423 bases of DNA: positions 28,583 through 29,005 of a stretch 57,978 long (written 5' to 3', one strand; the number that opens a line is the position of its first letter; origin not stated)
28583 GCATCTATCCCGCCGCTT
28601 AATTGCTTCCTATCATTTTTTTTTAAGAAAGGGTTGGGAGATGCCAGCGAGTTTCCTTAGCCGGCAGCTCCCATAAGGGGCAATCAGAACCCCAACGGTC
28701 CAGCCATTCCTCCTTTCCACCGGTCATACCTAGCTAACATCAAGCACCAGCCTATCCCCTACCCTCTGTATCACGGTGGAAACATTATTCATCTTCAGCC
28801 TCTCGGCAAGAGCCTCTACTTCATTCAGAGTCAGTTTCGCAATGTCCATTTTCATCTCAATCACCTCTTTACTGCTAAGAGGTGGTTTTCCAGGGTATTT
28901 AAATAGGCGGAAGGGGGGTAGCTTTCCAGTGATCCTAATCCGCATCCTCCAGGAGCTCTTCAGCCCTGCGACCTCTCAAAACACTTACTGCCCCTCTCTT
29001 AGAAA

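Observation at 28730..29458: Unrecognised two-gene small-protein cassette present twice (second copy 54488-55082)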

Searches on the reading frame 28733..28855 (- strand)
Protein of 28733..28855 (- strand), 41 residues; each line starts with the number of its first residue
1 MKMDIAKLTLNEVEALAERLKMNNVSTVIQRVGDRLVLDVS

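Call 13: search_protein_families(library=pfam, max_evalue=1, proteins=[window:28733-28855:-])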
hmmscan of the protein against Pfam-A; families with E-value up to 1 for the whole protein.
seq(41 aa): 3 families
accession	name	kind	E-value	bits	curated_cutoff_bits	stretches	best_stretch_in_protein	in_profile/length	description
PF10742.14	DUF2555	-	0.0017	18.7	25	1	3-29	2-28/55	Protein of unknown function (DUF2555)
PF24565.1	Ned1_M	-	0.03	14.6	27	1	9-40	10-40/100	Nuclear elongation and deformation protein 1-like, middle domain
PF01348.27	Intron_maturas2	-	0.11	12.9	20.8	1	13-36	83-106/140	Type II intron maturase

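Call 14: search_protein_families(library=ncbifam, max_evalue=1, proteins=[window:28733-28855:-])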
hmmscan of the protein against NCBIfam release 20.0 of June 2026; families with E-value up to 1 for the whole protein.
seq(41 aa): 1 family
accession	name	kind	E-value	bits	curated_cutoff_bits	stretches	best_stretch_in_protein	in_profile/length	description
NF050006.2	ssl0461_fam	equivalog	0.078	13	90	1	5-31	1-27/60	protein IsiD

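Call 45: find_homologous_proteins(query=A3, max_evalue=0.1)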
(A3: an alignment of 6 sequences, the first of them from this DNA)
Query A3 (6 sequences) (41 aa, profile of the alignment): 40 proteins with E <= 0.1 among 708 candidates.
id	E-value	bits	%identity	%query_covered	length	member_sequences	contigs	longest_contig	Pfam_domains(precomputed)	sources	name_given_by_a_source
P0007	3.1e-28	115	39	93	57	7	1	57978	-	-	-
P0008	6.9e-28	114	37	93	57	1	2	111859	-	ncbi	ncbi:MAG: hypothetical protein QXF56_04960 [Candidatus Micrarchaeia archaeon]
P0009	1.1e-27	113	39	100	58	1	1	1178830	-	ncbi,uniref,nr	ncbi:MAG: hypothetical protein Sv326_0464 [Candidatus Fermentimicrarchaeum limneticum]|uniref:Unchar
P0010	1.6e-27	113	39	100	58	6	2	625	-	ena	-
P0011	7.0e-27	111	45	93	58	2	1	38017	-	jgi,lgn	jgi:hypothetical protein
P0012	8.5e-27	111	39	93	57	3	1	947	-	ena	-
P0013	8.8e-27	111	42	93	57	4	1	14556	-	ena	-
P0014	1.7e-26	110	44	100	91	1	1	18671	-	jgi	jgi:alkyl hydroperoxide reductase subunit AhpF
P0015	1.8e-26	109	44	100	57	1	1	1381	-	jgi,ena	-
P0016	2.1e-26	109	37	100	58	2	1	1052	-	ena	-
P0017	2.3e-26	109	45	93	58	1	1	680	-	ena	-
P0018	2.5e-26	109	37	93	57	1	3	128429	-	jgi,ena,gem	-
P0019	3.0e-26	109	37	93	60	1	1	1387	-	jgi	jgi:hypothetical protein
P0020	3.8e-26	108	37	100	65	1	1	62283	-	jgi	-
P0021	7.1e-26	108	44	100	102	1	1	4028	-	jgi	jgi:hypothetical protein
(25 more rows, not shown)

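Call 46: find_related_loci(query=A3, collection=metagenome_contigs, flank=3000)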
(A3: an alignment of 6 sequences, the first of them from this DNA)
Query A3 (41 aa) in metagenome_contigs; peptide patterns used: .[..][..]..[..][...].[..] (x = any residue, [..] = any of these).
116 stretches matched a pattern; 10 encode a relative of the query (tblastn E <= 1e-3); 10 distinct loci.
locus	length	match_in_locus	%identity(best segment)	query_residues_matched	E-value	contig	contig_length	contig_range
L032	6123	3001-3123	88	1-41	8e-20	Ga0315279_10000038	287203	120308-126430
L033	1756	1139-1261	80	1-41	8e-19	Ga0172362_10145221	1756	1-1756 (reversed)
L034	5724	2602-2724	80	1-41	8e-19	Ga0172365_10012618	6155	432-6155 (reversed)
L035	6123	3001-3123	73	1-41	2e-17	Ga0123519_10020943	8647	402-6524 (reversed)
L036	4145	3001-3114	47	1-38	3e-7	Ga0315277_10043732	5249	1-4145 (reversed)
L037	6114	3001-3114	45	1-38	6e-7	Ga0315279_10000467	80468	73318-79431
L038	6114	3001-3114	45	1-38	8e-7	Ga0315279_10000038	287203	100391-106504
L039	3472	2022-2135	42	1-38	3e-6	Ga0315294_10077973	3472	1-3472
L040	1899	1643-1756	42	1-38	1e-5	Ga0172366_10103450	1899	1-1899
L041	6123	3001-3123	37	1-41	2e-5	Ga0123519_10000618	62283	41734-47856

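Call 60: search_solved_structures(query=A5, max_evalue=10, show_alignments=3)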
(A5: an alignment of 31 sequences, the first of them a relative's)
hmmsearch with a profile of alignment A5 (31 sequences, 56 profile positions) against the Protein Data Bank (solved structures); distinct sequences matched with E-value up to 10: 24.
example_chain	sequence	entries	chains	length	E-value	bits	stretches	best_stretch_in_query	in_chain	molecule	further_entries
1kqw_A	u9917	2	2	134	0.27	14.3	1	11-39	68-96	Cellular retinol-binding protein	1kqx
2k1o_A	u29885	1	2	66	0.29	14.2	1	7-33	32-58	Putative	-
5gge_A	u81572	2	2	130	0.88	12.7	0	18-36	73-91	Fatty acid bindin protein, isoform B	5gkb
9df8_B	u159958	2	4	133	1.1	12.4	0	26-53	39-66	Retinol-binding protein 2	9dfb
6q6j_A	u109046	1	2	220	1.2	12.2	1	13-33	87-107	Phosphoserine phosphatase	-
6hyy_A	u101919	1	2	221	1.2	12.2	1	13-33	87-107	Phosphoserine phosphatase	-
1l8l_A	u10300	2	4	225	1.3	12.2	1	13-33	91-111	L-3-phosphoserine phosphatase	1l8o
6hyj_A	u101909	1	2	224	1.3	12.2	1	13-33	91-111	Phosphoserine phosphatase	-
1nnl_A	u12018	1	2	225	1.3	12.2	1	13-33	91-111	L-3-phosphoserine phosphatase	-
9qvx_C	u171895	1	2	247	1.3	12.2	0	3-30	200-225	Proteasome subunit alpha type-4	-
8qys_B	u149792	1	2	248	1.3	12.2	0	3-30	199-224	Proteasome subunit alpha type-4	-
6r70_B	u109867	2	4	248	1.3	12.2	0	3-30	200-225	Proteasome subunit alpha type-4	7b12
4r3o_C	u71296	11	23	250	1.3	12.1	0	3-30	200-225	Proteasome subunit alpha type-4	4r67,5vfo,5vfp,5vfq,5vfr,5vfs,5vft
7awe_C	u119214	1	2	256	1.3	12.1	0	3-30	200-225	Proteasome subunit alpha type-4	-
5b29_A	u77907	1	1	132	1.4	12.1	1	26-51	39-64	Fatty acid-binding protein, heart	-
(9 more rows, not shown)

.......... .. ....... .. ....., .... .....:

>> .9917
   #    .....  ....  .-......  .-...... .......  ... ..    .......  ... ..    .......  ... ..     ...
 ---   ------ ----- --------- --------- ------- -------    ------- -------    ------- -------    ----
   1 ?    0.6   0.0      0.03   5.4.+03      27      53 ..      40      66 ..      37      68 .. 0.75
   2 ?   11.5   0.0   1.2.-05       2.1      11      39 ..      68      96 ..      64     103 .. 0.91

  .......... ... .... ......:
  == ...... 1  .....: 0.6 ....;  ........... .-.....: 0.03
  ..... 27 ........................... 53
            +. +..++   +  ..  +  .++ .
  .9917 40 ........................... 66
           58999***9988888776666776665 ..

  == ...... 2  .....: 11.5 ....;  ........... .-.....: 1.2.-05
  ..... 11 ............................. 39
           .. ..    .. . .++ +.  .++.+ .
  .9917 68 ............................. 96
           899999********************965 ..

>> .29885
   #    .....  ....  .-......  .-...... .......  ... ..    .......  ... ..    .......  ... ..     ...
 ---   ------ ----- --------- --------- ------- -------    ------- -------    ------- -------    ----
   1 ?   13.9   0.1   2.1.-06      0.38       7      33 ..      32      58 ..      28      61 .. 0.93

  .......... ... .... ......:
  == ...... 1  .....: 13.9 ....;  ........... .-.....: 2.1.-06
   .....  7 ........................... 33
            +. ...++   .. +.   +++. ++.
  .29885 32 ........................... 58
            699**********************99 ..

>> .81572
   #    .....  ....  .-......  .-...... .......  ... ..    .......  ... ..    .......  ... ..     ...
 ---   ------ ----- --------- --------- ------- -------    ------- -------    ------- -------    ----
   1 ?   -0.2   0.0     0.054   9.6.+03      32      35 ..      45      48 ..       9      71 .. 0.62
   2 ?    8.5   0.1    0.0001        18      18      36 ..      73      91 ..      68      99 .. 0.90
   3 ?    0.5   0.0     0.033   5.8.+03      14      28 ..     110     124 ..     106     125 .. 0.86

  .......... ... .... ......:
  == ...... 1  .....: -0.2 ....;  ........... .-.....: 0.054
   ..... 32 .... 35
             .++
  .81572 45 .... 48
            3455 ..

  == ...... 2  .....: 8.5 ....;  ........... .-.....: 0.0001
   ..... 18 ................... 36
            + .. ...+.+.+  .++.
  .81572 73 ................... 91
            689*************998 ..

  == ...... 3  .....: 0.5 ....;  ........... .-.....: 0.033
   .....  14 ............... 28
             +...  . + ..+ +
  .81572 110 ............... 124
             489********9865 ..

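Call 61: search_protein_families(library=pfam, alignment_id=A5, max_evalue=1)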
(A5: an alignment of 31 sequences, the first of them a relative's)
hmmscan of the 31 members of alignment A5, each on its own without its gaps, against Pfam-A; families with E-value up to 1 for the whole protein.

A. member 1, P0007 (57 aa): 1 family
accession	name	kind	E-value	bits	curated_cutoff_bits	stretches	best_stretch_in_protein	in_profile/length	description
PF05939.18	Phage_min_tail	-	0.17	12.7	39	1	7-47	48-92/108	Phage minor tail protein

B. families by the number of members that match (of 31 scanned): 9 families
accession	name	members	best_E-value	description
PF10742.14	DUF2555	9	0.00066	Protein of unknown function (DUF2555)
PF24565.1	Ned1_M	5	0.0077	Nuclear elongation and deformation protein 1-like, middle domain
PF01348.27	Intron_maturas2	5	0.038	Type II intron maturase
PF05939.18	Phage_min_tail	5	0.086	Phage minor tail protein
PF18915.5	DUF5667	4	0.021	Domain of unknown function (DUF5667)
PF01985.26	CRS1_YhbY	3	0.087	CRS1 / YhbY (CRM) domain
PF22464.2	Spike_JR1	1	0.079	Spike protein P1, first jelly-roll domain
PF24227.1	DUF7443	1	0.16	Domain of unknown function (DUF7443)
PF24294.1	Chromo_PTM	1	0.24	Membrane-bound transcription factor PTM, chromo domain-like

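Call 62: predict_structure(alignment_id=A5)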
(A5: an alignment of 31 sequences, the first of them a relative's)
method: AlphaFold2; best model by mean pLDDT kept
length: 57 residues; sequences in the alignment: 31
mean_pLDDT: 77.2   pTM: 0.52
mean pLDDT of the five models: 77.2, 76.7, 75.9, 75.1, 70.6
residues with pLDDT >= 90: 20; 70-90: 21; 50-70: 4; < 50: 12
segments of 3 or more residues with pLDDT < 50: 45-47, 49-57
pLDDT, mean of each block of 10 residues (from residue 1): 91 92 87 90 55 37
secondary structure, 60 per line:
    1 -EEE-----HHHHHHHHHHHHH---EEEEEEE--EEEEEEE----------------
elements in order: E2-4 H10-22 E26-32 E35-41

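Call 68: fold_search(model_id=the predicted structure, library=pdb)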
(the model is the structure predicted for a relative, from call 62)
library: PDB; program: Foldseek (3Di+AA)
matches with E <= 10: 906; with E <= 0.001: 0
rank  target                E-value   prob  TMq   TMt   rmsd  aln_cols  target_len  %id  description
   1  4grs_A                3.1e-02  1.00  0.57  0.12   2.0        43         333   12  Crystal structure of a chimeric DAH7PS (released 2013-02-06)
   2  5jg9_A                3.9e-02  1.00  0.56  0.66   2.2        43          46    9  Crystal structure of the de novo mini protein gEHEE_06 (released 2016-09-28)
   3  4grs_D                3.9e-02  1.00  0.57  0.12   2.0        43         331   12  Crystal structure of a chimeric DAH7PS (released 2013-02-06)
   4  4grs_C                5.2e-02  0.99  0.57  0.12   2.0        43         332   12  Crystal structure of a chimeric DAH7PS (released 2013-02-06)
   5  5jg9_B                5.2e-02  0.98  0.50  0.57   2.2        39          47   10  Crystal structure of the de novo mini protein gEHEE_06 (released 2016-09-28)
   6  4ooi_B                1.2e-01  0.77  0.42  0.29   3.8        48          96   17  Reduced HlyU from Vibrio cholerae N16961 (released 2014-12-31)
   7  8shm_MODEL_1_A        1.5e-01  0.96  0.54  0.51   1.9        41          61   17  The solution structure of the mini-protein EHEE_rd2_0005 (released 2024-04-17)
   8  4k2e_B                1.5e-01  0.72  0.42  0.30   3.7        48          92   17  HlyU from Vibrio cholerae N16961 (released 2014-04-30)
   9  4omz_C                1.7e-01  0.75  0.43  0.29   3.8        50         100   20  Crystal Structure of NolR from Sinorhizobium fredii (released 2014-04-16)
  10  4ooi_C                1.8e-01  0.66  0.41  0.29   3.6        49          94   14  Reduced HlyU from Vibrio cholerae N16961 (released 2014-12-31)
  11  1vr6_A                1.9e-01  0.87  0.46  0.09   2.3        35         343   11  Crystal structure of Phospho-2-dehydro-3-deoxyheptonate aldolase (DAHP synthase) (TM0343) from Thermotoga Maritima at  (released 2005-03-08)
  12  4omz_A                1.9e-01  0.72  0.43  0.30   3.8        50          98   20  Crystal Structure of NolR from Sinorhizobium fredii (released 2014-04-16)
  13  1vr6_D                2.1e-01  0.92  0.50  0.10   1.7        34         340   12  Crystal structure of Phospho-2-dehydro-3-deoxyheptonate aldolase (DAHP synthase) (TM0343) from Thermotoga Maritima at  (released 2005-03-08)
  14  1vr6_C                2.4e-01  0.90  0.47  0.09   1.6        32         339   12  Crystal structure of Phospho-2-dehydro-3-deoxyheptonate aldolase (DAHP synthase) (TM0343) from Thermotoga Maritima at  (released 2005-03-08)
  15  4k2e_A                2.4e-01  0.63  0.43  0.30   3.6        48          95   17  HlyU from Vibrio cholerae N16961 (released 2014-04-30)
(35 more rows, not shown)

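Call 83: search_protein_families(library=padloc, max_evalue=0.1, proteins=[window:28733-28855:-])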
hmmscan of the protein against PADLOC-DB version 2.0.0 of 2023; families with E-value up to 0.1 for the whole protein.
seq(41 aa): 0 families

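Call 84: search_protein_families(library=phrogs, max_evalue=0.1, proteins=[window:28733-28855:-])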
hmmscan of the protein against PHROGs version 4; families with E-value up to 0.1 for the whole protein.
seq(41 aa): 0 families
